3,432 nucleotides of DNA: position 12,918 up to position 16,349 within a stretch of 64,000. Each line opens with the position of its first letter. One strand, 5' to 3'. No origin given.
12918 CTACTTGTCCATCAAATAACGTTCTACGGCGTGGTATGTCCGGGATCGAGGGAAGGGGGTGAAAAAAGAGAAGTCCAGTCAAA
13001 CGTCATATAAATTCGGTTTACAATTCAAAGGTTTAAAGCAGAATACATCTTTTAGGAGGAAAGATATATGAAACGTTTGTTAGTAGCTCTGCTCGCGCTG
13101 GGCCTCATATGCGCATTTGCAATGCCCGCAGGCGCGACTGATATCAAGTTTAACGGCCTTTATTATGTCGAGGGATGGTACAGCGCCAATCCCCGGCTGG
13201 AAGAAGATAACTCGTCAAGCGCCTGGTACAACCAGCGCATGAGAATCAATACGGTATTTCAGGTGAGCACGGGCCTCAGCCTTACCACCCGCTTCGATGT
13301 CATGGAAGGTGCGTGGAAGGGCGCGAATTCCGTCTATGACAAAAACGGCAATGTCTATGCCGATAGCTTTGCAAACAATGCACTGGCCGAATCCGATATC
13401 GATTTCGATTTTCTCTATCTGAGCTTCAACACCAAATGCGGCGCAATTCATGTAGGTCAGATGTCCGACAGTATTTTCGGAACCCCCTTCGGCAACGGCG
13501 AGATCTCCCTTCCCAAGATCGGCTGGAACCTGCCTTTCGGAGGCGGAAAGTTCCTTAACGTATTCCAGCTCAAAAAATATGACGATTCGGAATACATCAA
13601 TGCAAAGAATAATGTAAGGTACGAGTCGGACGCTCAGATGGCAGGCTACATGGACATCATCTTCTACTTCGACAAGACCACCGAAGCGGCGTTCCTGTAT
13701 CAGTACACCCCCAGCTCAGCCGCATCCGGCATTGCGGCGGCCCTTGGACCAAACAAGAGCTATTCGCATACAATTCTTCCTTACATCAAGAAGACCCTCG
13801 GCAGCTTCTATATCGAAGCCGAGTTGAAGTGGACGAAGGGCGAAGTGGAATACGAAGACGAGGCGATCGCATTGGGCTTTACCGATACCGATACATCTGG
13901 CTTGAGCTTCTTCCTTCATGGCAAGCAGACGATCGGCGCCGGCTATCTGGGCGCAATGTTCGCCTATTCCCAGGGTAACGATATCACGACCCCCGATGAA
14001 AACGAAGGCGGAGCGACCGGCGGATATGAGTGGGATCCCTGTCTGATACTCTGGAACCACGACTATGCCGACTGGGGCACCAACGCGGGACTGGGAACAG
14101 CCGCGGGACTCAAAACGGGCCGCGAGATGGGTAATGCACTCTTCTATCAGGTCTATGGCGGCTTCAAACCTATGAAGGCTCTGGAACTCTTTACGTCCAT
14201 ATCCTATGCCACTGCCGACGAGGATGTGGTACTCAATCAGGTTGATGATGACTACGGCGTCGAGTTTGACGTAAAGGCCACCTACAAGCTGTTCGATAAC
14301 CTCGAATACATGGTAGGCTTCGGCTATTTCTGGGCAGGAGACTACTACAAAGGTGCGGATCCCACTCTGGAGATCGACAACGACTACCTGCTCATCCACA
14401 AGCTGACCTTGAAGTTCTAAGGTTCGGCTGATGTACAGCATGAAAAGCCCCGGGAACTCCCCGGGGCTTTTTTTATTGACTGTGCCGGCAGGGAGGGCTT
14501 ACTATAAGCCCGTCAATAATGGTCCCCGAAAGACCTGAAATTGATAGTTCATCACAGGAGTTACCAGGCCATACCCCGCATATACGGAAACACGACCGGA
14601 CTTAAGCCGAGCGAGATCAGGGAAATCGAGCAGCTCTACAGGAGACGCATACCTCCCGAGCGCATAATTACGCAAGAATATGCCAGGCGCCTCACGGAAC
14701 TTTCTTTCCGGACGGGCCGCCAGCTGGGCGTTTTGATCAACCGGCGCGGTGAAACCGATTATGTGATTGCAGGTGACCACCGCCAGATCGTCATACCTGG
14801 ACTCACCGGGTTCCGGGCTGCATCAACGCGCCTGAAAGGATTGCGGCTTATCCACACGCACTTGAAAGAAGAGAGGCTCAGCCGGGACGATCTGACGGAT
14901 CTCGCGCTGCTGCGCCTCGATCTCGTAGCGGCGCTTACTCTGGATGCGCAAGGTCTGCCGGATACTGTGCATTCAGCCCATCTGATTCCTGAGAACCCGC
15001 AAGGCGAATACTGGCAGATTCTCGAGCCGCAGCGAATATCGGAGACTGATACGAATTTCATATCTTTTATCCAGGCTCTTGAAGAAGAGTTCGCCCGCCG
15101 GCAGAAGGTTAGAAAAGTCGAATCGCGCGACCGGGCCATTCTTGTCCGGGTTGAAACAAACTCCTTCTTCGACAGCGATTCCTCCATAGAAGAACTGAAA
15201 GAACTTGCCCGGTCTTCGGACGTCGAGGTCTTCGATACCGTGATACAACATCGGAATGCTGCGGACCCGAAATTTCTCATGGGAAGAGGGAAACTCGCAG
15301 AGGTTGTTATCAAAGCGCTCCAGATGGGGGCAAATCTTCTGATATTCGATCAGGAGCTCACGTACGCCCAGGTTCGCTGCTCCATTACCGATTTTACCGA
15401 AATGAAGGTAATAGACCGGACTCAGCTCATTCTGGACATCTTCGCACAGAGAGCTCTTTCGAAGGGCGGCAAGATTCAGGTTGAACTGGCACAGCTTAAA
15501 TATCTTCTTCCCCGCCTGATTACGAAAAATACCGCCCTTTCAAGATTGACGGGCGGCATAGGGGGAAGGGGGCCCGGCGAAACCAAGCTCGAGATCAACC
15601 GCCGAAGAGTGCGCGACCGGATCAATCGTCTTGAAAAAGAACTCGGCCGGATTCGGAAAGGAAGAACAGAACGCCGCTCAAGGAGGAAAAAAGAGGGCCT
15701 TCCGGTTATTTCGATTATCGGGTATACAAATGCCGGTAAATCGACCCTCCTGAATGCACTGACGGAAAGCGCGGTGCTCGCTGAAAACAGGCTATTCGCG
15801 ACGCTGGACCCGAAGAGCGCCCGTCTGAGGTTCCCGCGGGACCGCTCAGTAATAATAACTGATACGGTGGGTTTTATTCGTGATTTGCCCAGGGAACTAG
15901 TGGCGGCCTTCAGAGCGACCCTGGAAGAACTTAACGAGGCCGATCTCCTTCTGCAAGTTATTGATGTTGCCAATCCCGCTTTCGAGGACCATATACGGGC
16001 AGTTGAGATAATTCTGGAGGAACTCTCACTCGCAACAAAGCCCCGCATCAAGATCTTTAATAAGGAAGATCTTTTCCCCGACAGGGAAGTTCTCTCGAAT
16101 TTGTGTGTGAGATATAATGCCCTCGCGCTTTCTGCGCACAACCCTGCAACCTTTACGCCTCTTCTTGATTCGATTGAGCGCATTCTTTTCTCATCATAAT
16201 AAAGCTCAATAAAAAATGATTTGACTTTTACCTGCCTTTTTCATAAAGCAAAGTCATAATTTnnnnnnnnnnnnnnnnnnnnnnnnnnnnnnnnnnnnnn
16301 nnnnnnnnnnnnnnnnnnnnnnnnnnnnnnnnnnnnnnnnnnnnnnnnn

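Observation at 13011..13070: Porin-like mRNA leader and RBS are antisense to the candidate sRNA, giving a predicted trans target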

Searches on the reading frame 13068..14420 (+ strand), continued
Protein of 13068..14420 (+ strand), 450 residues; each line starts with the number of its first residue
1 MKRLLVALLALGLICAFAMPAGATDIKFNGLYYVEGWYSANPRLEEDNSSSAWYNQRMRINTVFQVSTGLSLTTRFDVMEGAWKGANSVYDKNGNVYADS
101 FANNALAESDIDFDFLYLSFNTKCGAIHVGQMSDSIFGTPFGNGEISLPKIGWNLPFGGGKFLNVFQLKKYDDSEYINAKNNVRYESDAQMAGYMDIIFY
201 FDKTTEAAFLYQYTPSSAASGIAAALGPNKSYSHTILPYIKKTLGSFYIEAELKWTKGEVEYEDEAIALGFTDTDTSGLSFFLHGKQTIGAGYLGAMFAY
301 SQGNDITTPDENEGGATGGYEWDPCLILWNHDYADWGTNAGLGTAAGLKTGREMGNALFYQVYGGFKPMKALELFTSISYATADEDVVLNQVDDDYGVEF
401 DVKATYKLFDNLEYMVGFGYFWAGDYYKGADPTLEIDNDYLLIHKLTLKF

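Call 75: predict_structure(alignment_id=A4)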
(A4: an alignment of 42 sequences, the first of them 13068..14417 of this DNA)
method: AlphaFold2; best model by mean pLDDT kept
length: 450 residues; sequences in the alignment: 42
mean_pLDDT: 86.7   pTM: 0.82
mean pLDDT of the five models: 86.7, 85.9, 85.6, 85.4, 84.2
residues with pLDDT >= 90: 296; 70-90: 74; 50-70: 64; < 50: 16
segments of 3 or more residues with pLDDT < 50: 98-108
pLDDT, mean of each block of 10 residues (from residue 1): 62 58 83 92 87 88 93 91 60 50 46 91 95 93 92 95 97 70 65 97 97 84 58 96 98 96 78 92 98 98 92 90 94 75 86 95 97 98 96 98 97 97 97 95 95
secondary structure, 60 per line:
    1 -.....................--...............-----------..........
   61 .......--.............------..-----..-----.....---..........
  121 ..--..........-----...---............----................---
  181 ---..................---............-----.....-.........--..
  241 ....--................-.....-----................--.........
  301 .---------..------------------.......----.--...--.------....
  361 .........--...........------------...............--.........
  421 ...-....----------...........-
elements in order: H2-22 E25-39 E51-67 E70-82 H103-107 E111-122 E125-134 E146-157 E162-177 E184-201 E205-216 H222-226 E228-236 E239-244 E247-262 H264-268 E274-289 E292-301 H331-337 E357-369 E372-382 E395-409 E412-423 H425-428 E439-449
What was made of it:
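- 13068..14420 (+): Porin-like outer-membrane beta-barrel gene (450 aa, signal peptide). AF2 model with pLDDT 86.7 and about 18 strands (call 75).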

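Call 81: fold_search(model_id=the predicted structure, library=pdb)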
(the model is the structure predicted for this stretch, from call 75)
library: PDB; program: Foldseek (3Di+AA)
matches with E <= 10: 1002; with E <= 0.001: 415
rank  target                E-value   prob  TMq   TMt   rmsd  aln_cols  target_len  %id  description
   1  8q2o                  4.3e-16  1.00  0.60  0.58   8.8       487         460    9  Structure of alginate transporter AlgE from P. aeruginosa PAO1 by using Se-MAG for the the lipid cubic phase crystalliza (released 2024-05-15)
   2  8pz4                  4.6e-16  1.00  0.59  0.57   9.0       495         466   10  Structure of alginate transporter, AlgE, solved at wavelength 2.755 A (released 2023-10-25)
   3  3rbh_C                5.6e-16  1.00  0.59  0.65   6.7       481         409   10  Structure of alginate export protein AlgE from Pseudomonas aeruginosa (released 2011-07-27)
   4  8rqp                  1.5e-15  1.00  0.60  0.59   8.3       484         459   11  In meso structure of the alginate exporter, AlgE, from Pseudomonas aeruginosa in 7.10 monoacylglycerol (released 2024-04-03)
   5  5iyu                  1.6e-15  1.00  0.60  0.62   7.7       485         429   10  AlgE_CIM (released 2017-04-05)
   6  3rbh_D                1.9e-15  1.00  0.60  0.65   6.6       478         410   11  Structure of alginate export protein AlgE from Pseudomonas aeruginosa (released 2011-07-27)
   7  4b61_A                1.9e-15  1.00  0.60  0.62   8.2       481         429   11  In meso structure of alginate transporter, AlgE, from Pseudomoas aeruginosa, PAO1. Crystal form 3. (released 2013-07-17)
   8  7acg                  2.0e-15  1.00  0.59  0.58   8.8       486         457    9  In meso structure of the alginate exporter, AlgE, from Pseudomonas aeruginosa in 9.8 monoacylglycerol (released 2020-12-16)
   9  4afk                  4.4e-15  1.00  0.60  0.62   8.7       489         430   10  In meso structure of alginate transporter, AlgE, from Pseudomonas aeruginosa, PAO1 (released 2013-02-06)
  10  3rbh_A                4.6e-15  1.00  0.62  0.64   6.7       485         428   10  Structure of alginate export protein AlgE from Pseudomonas aeruginosa (released 2011-07-27)
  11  4azl_A                4.9e-15  1.00  0.60  0.64   8.2       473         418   10  In meso structure of alginate transporter, AlgE, from Pseudomoas aeruginosa, PAO1, crystal form 2. (released 2013-07-03)
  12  3rbh_B                4.9e-15  1.00  0.61  0.63   6.7       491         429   10  Structure of alginate export protein AlgE from Pseudomonas aeruginosa (released 2011-07-27)
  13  4b61_B                6.7e-15  1.00  0.59  0.61   7.9       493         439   10  In meso structure of alginate transporter, AlgE, from Pseudomoas aeruginosa, PAO1. Crystal form 3. (released 2013-07-17)
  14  4azl_B                1.5e-14  1.00  0.58  0.61   8.2       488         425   10  In meso structure of alginate transporter, AlgE, from Pseudomoas aeruginosa, PAO1, crystal form 2. (released 2013-07-03)
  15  5d5d                  2.9e-14  1.00  0.59  0.64   7.2       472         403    9  In meso in situ serial X-ray crystallography structure of AlgE at 100 K (released 2016-01-13)
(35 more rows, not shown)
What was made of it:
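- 13068..14420 (+): Foldseek PDB top hits are AlgE, C. jejuni MOMP and OmpK36/OmpF, with E from 4e-16 to 1e-10 (call 81).
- On Base-pairing sRNA repressing an outer-membrane porin (MicF-like functional class): The AF2 model is an 18-strand barrel, and Foldseek matches AlgE, MOMP and OmpF/OmpK36 (calls 75, 81).
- It is an 18-strand barrel (calls 75, 81).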

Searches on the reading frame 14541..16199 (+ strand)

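Call 9: search_protein_families(library=pfam, proteins=[window:14541-16199:+])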
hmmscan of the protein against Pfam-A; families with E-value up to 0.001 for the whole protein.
window:14541-16199:+ (552 aa): 6 families
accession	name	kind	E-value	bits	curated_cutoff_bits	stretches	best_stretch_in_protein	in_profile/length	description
PF16360.10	GTP-bdg_M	-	1.7e-28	99.4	29.5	1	304-382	1-79/79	GTP-binding GTPase Middle Region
PF13167.11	GTP-bdg_N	-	2.8e-25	89.1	25.4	1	214-302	2-89/89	GTP-binding GTPase N-terminal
PF01926.29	MMR_HSR1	-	1e-20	74.4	21.9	1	390-508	2-113/113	50S ribosome-binding GTPase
PF02421.24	FeoB_N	-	0.00022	21.2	27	1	390-478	3-90/156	Ferrous iron transport protein B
PF00350.29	Dynamin_N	-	0.00036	21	27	0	390-421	1-32/168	Dynamin family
PF13191.12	AAA_16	-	0.00047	21.1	32.6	0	384-490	22-119/167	AAA ATPase domain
